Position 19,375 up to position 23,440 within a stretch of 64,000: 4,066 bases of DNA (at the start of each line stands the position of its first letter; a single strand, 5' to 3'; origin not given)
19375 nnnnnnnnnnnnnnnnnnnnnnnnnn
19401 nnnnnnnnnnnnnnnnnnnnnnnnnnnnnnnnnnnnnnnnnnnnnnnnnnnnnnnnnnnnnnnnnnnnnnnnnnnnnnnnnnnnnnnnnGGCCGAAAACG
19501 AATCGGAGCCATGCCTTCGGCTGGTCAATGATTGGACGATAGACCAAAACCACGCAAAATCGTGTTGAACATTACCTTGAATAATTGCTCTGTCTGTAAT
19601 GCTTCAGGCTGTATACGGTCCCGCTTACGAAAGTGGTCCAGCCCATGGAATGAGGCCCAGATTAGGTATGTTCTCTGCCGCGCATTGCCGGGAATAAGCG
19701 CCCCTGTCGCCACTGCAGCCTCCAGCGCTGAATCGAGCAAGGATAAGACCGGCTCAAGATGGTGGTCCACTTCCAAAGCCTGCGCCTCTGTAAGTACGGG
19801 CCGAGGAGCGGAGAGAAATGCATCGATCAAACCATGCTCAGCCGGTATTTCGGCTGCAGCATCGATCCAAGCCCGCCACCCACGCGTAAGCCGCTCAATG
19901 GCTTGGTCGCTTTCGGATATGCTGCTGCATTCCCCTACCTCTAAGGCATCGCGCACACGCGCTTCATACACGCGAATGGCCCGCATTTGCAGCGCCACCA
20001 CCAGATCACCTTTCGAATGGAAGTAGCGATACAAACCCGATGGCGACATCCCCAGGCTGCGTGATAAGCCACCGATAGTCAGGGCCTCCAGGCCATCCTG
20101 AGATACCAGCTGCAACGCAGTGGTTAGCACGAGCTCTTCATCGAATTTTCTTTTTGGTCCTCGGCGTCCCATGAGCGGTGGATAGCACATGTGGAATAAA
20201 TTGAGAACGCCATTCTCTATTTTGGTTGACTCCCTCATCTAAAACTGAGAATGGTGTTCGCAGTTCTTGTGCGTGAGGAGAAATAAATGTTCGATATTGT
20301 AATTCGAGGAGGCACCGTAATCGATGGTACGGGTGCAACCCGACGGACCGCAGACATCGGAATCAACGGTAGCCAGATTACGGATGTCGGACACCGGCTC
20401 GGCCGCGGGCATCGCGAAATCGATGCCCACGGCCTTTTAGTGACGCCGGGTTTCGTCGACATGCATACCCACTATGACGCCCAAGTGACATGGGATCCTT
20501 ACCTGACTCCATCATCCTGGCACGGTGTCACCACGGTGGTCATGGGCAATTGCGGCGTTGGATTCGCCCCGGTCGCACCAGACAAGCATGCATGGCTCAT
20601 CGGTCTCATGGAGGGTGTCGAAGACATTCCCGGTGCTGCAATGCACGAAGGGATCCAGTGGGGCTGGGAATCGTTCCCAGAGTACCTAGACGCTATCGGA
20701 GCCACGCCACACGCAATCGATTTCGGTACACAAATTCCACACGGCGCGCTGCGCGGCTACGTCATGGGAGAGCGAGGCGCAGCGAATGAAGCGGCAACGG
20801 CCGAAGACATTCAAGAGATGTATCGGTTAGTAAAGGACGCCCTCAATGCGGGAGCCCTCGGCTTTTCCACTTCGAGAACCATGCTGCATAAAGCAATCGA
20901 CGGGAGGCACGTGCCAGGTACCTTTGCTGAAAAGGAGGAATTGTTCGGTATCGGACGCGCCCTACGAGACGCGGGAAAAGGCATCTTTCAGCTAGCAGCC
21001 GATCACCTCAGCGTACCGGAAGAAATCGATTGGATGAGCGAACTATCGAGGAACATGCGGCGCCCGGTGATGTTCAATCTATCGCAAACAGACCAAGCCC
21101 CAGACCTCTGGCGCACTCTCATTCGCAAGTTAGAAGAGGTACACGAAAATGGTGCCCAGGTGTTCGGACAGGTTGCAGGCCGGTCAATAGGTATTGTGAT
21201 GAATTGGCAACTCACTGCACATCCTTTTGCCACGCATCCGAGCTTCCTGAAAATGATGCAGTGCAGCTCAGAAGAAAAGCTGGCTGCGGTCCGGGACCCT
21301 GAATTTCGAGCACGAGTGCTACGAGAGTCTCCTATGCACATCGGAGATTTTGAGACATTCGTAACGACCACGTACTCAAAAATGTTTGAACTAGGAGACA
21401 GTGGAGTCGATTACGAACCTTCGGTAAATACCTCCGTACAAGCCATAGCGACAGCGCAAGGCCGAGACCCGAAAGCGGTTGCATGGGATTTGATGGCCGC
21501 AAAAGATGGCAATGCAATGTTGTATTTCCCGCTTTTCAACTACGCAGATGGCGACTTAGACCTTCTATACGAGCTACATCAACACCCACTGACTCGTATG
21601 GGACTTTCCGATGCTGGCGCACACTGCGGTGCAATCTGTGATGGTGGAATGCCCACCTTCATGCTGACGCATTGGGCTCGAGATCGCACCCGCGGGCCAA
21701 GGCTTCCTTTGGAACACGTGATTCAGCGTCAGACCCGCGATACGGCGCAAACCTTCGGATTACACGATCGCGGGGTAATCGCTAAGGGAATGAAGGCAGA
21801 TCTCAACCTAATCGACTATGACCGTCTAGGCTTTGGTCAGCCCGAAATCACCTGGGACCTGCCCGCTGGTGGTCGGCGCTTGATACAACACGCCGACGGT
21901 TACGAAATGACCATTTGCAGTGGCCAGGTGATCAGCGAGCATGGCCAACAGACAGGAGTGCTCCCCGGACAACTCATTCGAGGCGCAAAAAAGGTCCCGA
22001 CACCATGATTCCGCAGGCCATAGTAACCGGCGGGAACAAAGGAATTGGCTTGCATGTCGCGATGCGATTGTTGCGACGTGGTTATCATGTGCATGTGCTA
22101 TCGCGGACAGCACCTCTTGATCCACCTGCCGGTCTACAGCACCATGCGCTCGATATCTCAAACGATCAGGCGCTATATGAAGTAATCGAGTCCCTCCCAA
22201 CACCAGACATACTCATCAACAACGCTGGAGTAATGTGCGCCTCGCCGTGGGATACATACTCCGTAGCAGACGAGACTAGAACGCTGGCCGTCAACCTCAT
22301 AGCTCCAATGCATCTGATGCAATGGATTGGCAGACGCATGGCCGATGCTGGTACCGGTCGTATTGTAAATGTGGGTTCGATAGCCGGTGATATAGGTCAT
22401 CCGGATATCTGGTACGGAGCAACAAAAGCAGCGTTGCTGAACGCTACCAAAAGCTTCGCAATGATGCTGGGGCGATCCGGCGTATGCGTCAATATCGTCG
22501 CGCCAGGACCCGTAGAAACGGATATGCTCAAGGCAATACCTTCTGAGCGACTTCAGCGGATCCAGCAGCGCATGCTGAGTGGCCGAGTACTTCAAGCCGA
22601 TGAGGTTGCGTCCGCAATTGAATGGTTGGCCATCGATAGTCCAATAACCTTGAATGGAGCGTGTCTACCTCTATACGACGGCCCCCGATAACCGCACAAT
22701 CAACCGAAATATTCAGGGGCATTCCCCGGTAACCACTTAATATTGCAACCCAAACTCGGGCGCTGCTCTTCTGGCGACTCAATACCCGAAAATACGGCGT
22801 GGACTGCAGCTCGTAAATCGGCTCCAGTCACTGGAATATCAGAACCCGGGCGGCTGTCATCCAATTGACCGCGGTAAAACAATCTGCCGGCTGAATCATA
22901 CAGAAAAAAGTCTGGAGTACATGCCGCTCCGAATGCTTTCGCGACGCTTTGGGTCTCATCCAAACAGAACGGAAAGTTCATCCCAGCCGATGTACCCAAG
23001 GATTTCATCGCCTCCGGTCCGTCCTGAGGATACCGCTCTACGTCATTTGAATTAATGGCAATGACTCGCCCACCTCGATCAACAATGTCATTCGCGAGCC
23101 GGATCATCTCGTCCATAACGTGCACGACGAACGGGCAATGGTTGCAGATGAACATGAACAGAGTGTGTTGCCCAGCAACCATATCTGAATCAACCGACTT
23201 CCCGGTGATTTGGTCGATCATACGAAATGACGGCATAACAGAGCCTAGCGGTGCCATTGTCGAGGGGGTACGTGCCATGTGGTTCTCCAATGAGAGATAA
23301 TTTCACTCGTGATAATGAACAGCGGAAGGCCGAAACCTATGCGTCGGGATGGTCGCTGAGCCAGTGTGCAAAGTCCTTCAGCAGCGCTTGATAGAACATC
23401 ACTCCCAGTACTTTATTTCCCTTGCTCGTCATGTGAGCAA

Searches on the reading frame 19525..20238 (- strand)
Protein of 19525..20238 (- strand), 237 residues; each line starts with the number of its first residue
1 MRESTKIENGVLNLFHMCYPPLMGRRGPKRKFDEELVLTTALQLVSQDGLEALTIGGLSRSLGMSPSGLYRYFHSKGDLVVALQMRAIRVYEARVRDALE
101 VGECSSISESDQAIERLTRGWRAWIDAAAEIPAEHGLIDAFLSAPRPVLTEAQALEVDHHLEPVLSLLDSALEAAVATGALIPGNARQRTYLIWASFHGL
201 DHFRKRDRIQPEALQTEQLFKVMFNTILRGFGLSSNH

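Call 10: search_protein_families(library=pfam, proteins=[window:19525-20238:-], max_evalue=0.001)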
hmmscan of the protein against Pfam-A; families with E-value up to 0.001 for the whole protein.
window:19525-20238:- (237 aa): 2 families
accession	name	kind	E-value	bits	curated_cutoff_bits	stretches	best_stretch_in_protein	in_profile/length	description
PF00440.29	TetR_N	-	1.9e-10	40.8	24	1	38-83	2-47/47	Bacterial regulatory proteins, tetR family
PF13305.11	TetR_C_33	-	0.00017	22.7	26.8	1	122-225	6-101/103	Tetracyclin repressor-like, C-terminal domain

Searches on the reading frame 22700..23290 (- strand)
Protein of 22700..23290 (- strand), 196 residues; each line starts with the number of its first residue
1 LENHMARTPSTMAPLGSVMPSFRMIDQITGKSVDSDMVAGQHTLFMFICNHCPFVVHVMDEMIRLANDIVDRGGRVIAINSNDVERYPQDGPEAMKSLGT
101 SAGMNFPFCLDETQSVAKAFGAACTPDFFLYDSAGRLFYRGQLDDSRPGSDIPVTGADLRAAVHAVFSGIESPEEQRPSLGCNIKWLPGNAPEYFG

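Call 6: search_protein_families(library=pfam, proteins=[window:22700-23290:-], max_evalue=0.1)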
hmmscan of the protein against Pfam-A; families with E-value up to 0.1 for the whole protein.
window:22700-23290:- (196 aa): 4 families
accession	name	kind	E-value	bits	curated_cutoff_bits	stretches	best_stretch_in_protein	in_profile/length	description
PF08534.16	Redoxin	-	1.3e-13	51.4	26.6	1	16-152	3-141/148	Redoxin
PF00578.27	AhpC-TSA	-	1.4e-13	51.3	26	1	16-137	2-121/124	AhpC/TSA family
PF13098.12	Thioredoxin_2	-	0.0011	19.8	27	1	40-143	5-95/104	Thioredoxin-like domain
PF02630.20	SCO1-SenC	-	0.061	13.7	22.8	1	21-79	3-60/134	SCO1/SenC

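Call 7: search_protein_families(library=ncbifam, proteins=[window:22700-23290:-], max_evalue=0.1)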
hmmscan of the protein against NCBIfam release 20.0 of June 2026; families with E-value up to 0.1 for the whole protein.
window:22700-23290:- (196 aa): 3 families
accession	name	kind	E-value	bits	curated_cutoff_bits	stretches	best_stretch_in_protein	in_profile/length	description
NF002854.0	PRK03147.1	subfamily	2.9e-06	27.3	170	1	13-137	36-152/176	thiol-disulfide oxidoreductase ResA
TIGR00385.1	dsbE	subfamily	0.014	15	123.15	1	31-140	53-153/173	DsbE family thiol:disulfide interchange protein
NF041202.1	StoA_CxxC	exception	0.025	14.4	210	1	25-137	38-144/163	endospore biogenesis thiol-disulfide oxidoreductase StoA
